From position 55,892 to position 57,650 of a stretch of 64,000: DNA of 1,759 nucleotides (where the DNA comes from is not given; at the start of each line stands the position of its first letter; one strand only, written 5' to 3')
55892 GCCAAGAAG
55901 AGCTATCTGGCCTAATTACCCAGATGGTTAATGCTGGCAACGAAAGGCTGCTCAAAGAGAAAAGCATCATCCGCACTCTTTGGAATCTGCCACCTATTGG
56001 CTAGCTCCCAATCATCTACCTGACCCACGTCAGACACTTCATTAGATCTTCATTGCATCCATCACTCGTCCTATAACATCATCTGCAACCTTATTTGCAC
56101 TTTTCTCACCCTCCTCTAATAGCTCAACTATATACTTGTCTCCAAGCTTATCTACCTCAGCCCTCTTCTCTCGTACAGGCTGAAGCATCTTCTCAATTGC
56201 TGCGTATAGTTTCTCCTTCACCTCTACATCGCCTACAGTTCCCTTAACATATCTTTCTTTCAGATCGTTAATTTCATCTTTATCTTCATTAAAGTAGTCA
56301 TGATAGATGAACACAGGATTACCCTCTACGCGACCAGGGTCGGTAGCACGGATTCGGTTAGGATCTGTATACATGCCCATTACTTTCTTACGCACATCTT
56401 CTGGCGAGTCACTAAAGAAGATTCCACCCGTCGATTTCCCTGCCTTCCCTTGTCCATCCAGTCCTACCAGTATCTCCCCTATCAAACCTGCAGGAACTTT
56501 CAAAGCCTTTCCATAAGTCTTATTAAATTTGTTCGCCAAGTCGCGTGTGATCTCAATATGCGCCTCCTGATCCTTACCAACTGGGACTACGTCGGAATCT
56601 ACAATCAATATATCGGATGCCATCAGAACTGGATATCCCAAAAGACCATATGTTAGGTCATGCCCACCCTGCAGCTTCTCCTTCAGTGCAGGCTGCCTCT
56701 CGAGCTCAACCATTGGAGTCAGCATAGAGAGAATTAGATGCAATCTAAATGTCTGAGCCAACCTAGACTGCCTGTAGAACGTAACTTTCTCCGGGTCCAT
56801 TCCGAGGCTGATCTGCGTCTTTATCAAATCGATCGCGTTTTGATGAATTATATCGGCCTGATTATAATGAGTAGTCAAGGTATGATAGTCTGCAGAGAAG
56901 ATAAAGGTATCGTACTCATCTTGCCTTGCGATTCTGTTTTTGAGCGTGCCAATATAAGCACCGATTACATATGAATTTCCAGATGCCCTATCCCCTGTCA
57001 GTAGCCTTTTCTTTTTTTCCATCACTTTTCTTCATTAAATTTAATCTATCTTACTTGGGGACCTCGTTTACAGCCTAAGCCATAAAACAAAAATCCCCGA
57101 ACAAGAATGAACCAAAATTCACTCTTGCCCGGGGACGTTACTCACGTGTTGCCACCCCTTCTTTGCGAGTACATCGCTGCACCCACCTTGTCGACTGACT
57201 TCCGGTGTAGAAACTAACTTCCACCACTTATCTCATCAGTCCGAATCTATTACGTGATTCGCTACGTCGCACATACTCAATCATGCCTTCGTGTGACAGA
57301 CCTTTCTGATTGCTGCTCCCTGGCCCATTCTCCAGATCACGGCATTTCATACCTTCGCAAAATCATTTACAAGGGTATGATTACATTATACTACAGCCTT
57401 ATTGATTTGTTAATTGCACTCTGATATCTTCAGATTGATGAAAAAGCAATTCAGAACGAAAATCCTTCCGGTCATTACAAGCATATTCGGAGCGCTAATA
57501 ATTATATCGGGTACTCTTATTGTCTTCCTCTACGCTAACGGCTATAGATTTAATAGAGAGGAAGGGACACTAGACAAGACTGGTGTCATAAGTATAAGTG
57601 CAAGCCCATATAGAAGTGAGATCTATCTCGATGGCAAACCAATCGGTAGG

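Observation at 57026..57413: Candidate T-box leader for trpS with UGGC discriminator match to tRNA-Trp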

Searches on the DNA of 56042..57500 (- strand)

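Call 6: search_rna_families(source=window, start=56900, end=57500, threshold=evalue, max_evalue=10, show_alignments=5)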
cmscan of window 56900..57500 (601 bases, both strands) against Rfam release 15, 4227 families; matches with E-value up to 10: 6.
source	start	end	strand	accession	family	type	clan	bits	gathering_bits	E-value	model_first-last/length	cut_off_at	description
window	57128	57349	-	RF00230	T-box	Cis-reg; leader;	-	28.9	93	0.00015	1-219/219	no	T-box leader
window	57364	57475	+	RF02911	Baculoviridae_NAE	Cis-reg;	-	18.9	51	2.6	1-200/200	no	Baculoviridae Nucleocapsid Assembly essential Element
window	57090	57137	-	RF03790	MIR8008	Gene; miRNA;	-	17.7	66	0.95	1-55/55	no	MIR8008 microRNA precursor family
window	57373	57425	+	RF01150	sR11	Gene; snRNA; snoRNA; CD-box;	-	17.4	39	0.93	1-57/57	no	Small nucleolar RNA sR11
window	57087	57154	-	RF02399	NsiR1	Gene; sRNA;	-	14.4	39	4.4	1-60/60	no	Nitrogen stress-induced RNA 1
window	57000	57030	-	RF01306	sR52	Gene; snRNA; snoRNA; CD-box;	-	13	50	4.2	1-60/60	no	Small nucleolar RNA sR52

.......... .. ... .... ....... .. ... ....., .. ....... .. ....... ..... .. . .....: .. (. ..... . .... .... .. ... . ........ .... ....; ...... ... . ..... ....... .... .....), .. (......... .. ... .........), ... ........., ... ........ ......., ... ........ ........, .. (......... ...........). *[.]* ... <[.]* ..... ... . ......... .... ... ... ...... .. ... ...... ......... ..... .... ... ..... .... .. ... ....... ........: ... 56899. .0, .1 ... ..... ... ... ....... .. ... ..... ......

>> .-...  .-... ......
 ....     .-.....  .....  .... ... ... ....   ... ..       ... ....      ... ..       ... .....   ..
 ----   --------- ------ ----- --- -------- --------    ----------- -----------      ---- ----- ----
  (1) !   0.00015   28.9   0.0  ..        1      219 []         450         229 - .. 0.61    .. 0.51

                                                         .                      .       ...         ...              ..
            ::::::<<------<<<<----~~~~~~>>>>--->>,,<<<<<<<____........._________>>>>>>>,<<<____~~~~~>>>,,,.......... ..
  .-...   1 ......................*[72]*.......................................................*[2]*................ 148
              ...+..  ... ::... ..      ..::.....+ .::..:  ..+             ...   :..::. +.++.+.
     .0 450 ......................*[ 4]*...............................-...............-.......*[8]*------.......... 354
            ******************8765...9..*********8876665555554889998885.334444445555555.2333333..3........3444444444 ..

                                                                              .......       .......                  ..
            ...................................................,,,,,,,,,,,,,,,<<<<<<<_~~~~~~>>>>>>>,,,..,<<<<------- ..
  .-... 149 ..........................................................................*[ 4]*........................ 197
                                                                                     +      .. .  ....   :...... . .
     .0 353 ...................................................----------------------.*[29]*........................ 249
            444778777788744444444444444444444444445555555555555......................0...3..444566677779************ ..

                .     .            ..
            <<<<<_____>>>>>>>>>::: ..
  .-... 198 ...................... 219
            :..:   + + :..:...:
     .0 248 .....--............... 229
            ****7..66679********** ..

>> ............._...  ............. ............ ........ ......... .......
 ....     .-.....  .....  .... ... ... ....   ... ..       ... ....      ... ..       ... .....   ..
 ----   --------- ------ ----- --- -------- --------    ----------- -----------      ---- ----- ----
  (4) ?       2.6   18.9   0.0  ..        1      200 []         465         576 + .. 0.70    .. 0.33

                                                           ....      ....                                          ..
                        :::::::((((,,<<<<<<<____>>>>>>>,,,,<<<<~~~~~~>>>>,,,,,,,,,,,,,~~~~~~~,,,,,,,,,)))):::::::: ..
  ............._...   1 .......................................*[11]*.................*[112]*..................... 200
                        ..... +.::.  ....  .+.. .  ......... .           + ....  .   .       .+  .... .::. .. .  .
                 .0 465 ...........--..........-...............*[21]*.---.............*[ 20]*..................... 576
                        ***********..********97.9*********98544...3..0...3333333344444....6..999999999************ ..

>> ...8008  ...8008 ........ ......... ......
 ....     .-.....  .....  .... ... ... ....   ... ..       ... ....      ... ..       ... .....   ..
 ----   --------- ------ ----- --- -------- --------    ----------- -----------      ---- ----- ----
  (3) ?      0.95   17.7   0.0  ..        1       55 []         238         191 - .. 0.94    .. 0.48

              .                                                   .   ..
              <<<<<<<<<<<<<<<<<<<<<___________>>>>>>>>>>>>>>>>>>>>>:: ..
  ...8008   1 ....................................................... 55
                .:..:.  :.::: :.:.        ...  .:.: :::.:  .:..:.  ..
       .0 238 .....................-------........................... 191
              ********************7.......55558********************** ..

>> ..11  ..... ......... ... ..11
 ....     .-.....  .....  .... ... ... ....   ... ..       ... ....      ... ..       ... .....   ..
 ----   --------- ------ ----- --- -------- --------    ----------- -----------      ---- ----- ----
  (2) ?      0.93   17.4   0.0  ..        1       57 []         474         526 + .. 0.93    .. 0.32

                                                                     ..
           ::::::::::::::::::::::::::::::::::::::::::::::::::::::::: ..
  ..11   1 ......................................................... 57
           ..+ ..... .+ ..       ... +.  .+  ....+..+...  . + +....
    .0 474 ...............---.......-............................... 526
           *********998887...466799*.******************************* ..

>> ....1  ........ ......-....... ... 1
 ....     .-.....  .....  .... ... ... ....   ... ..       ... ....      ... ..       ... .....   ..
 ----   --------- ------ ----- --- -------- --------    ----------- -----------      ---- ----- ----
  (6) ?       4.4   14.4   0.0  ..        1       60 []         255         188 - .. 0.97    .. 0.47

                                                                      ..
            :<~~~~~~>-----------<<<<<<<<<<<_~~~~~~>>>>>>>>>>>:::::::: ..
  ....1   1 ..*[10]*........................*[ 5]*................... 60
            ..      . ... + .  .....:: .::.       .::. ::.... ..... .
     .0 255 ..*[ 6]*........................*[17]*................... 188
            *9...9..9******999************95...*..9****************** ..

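Call 20: search_rna_families(sources=[L015, L025, L038, L040, L043, L055, L061, L062, L064, L068, L080, L082, L086, L088, L089, L090, L091, L092, L095, L097], threshold=gathering)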
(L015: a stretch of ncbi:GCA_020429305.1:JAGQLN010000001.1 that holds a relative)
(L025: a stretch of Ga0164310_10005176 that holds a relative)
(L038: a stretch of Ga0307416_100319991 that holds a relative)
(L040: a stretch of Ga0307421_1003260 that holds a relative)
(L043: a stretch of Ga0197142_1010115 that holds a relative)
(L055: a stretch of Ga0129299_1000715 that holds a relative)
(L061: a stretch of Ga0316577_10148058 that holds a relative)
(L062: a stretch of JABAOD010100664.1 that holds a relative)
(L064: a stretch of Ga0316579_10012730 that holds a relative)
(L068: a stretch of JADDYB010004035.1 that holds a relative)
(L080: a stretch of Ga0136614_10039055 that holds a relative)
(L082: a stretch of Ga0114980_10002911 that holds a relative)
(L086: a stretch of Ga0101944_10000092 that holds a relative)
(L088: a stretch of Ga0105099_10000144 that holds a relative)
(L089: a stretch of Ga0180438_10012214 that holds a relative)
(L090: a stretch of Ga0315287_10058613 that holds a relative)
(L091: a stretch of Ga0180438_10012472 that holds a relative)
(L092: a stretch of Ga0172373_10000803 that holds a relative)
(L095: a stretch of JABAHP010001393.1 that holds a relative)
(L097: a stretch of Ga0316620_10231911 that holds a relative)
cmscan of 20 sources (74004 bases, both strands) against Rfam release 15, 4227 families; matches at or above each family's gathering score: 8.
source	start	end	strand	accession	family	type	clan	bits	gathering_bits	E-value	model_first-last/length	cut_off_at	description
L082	1680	1955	+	RF00230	T-box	Cis-reg; leader;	-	112.9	93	4.2e-24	1-219/219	no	T-box leader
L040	1611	1914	+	RF00230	T-box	Cis-reg; leader;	-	105.7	93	3e-22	1-219/219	no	T-box leader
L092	1672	1955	+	RF00230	T-box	Cis-reg; leader;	-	102.9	93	1.6e-21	1-219/219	no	T-box leader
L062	334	640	+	RF00230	T-box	Cis-reg; leader;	-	98.3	93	2.4e-20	1-219/219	no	T-box leader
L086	1542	1857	+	RF00230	T-box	Cis-reg; leader;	-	98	93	2.8e-20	1-219/219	no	T-box leader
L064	1086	1341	+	RF00230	T-box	Cis-reg; leader;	-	96.3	93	7.7e-20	1-219/219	no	T-box leader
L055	177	466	+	RF00230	T-box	Cis-reg; leader;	-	94.5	93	2.2e-19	1-219/219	no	T-box leader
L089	1444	1518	-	RF00005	tRNA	Gene; tRNA;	CL00001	61.7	29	7e-11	1-71/71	no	tRNA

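Call 21: search_rna_families(source=L015, start=1600, end=2520, threshold=evalue, max_evalue=1, show_alignments=1)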
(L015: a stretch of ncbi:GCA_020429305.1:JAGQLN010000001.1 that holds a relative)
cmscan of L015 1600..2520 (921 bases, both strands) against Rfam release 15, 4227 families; matches with E-value up to 1: 3.
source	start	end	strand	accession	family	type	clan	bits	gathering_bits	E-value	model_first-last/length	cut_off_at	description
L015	2142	2419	+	RF00230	T-box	Cis-reg; leader;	-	23.6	93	0.0052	1-219/219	no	T-box leader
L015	2377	2413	+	RF01615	ceN111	Gene; snRNA; snoRNA; CD-box;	-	22.6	43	0.22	1-70/70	no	Nematode snoRNA ceN111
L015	2405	2479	+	RF00967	mir-281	Gene; miRNA;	-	20.7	70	0.29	1-86/86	no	mir-281 microRNA precursor family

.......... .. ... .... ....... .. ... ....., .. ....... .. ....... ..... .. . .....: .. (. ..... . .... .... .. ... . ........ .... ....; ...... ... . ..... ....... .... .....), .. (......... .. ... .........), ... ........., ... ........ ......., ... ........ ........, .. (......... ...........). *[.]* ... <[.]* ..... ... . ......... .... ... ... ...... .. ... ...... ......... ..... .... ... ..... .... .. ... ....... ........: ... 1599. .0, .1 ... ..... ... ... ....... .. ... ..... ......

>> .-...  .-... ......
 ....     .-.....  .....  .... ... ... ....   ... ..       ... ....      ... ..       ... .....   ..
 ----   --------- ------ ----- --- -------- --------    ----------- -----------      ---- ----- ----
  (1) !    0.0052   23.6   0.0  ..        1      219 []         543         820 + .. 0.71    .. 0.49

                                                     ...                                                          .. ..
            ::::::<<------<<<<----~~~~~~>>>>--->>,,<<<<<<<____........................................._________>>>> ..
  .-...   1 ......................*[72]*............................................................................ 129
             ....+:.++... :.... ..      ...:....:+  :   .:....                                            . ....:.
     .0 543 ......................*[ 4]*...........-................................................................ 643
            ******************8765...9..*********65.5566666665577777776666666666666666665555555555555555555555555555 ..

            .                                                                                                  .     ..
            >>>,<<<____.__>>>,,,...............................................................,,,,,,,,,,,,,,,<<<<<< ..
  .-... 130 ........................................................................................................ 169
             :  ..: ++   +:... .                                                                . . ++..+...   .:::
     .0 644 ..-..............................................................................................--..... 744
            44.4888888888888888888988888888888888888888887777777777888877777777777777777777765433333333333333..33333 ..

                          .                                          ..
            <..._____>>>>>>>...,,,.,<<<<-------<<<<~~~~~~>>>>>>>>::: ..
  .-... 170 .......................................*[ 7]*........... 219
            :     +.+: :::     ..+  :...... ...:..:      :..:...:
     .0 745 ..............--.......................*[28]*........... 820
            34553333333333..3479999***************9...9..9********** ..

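Call 37: search_rna_families(sources=[L025, L043, L080, L088, L089, L090, L091, L095, L056, L093], threshold=evalue, max_evalue=0.001, show_alignments=10)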
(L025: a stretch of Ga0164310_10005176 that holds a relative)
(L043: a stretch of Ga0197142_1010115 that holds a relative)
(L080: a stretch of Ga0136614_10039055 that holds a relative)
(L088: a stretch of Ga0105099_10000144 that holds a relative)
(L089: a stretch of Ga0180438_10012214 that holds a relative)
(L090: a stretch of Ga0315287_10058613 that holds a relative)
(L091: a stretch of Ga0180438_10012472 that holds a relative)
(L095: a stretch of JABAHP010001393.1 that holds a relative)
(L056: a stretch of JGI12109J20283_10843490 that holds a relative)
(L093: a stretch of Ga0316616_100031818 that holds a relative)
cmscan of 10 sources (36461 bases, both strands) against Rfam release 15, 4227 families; matches with E-value up to 0.001: 10.
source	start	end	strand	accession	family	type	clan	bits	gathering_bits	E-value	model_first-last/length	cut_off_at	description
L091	1582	1881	+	RF00230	T-box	Cis-reg; leader;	-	92.8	93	3.1e-19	1-219/219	no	T-box leader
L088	1680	1936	+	RF00230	T-box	Cis-reg; leader;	-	91.6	93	6.3e-19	1-219/219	no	T-box leader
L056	56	388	+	RF00230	T-box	Cis-reg; leader;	-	90.7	93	1.1e-18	1-219/219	no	T-box leader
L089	1598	1929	+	RF00230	T-box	Cis-reg; leader;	-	87.2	93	8.6e-18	1-219/219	no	T-box leader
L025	953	1207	+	RF00230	T-box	Cis-reg; leader;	-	82.9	93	1.1e-16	1-219/219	no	T-box leader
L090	1625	1929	+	RF00230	T-box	Cis-reg; leader;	-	78.5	93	1.5e-15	1-219/219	no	T-box leader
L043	975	1305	+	RF00230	T-box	Cis-reg; leader;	-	76.3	93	5.4e-15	1-219/219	no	T-box leader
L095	1499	1879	+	RF00230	T-box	Cis-reg; leader;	-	69.3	93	3.4e-13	1-219/219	no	T-box leader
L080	1003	1270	+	RF00230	T-box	Cis-reg; leader;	-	69.1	93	4e-13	1-219/219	no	T-box leader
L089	1444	1518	-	RF00005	tRNA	Gene; tRNA;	CL00001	61.7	29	3.4e-11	1-71/71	no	tRNA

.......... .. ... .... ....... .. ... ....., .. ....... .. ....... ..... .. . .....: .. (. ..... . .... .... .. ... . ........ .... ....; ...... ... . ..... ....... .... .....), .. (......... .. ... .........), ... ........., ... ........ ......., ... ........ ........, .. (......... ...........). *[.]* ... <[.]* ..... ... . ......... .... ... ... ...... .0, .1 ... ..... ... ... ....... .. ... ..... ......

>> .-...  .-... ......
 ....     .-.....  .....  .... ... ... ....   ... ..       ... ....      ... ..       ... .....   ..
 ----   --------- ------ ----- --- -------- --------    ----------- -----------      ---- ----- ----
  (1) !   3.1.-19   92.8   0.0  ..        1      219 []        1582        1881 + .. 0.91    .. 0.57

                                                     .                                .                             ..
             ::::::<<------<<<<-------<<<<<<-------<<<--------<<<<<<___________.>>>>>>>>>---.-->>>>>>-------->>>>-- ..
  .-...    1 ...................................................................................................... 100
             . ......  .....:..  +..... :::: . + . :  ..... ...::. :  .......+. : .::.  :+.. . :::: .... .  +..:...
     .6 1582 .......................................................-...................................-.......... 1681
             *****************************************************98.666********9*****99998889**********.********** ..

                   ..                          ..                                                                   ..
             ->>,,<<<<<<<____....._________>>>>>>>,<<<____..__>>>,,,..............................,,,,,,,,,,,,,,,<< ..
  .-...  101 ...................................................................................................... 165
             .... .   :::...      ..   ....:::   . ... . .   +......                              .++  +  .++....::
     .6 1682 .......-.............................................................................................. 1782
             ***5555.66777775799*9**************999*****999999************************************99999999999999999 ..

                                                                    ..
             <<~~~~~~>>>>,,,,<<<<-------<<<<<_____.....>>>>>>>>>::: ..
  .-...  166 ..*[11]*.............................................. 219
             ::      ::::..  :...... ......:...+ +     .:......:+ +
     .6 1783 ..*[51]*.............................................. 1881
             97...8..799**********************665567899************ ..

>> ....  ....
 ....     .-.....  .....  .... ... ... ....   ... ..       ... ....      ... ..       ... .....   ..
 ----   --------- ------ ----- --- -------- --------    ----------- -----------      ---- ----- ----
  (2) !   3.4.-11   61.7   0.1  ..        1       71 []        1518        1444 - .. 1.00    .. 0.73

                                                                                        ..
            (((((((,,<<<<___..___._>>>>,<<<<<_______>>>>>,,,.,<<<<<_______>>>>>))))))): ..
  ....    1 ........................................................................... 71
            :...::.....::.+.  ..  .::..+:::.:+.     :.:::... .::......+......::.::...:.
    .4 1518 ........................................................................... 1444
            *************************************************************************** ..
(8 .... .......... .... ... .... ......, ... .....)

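Call 74: search_rna_families(source=L104, start=1600, end=1990, threshold=evalue, max_evalue=1, show_alignments=1)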
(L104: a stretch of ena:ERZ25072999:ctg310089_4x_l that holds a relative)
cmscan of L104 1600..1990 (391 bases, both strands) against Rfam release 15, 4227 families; matches with E-value up to 1: 1.
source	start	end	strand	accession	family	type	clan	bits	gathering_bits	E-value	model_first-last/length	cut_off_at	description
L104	1656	1853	+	RF00230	T-box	Cis-reg; leader;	-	37.9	93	4.7e-07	1-219/219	no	T-box leader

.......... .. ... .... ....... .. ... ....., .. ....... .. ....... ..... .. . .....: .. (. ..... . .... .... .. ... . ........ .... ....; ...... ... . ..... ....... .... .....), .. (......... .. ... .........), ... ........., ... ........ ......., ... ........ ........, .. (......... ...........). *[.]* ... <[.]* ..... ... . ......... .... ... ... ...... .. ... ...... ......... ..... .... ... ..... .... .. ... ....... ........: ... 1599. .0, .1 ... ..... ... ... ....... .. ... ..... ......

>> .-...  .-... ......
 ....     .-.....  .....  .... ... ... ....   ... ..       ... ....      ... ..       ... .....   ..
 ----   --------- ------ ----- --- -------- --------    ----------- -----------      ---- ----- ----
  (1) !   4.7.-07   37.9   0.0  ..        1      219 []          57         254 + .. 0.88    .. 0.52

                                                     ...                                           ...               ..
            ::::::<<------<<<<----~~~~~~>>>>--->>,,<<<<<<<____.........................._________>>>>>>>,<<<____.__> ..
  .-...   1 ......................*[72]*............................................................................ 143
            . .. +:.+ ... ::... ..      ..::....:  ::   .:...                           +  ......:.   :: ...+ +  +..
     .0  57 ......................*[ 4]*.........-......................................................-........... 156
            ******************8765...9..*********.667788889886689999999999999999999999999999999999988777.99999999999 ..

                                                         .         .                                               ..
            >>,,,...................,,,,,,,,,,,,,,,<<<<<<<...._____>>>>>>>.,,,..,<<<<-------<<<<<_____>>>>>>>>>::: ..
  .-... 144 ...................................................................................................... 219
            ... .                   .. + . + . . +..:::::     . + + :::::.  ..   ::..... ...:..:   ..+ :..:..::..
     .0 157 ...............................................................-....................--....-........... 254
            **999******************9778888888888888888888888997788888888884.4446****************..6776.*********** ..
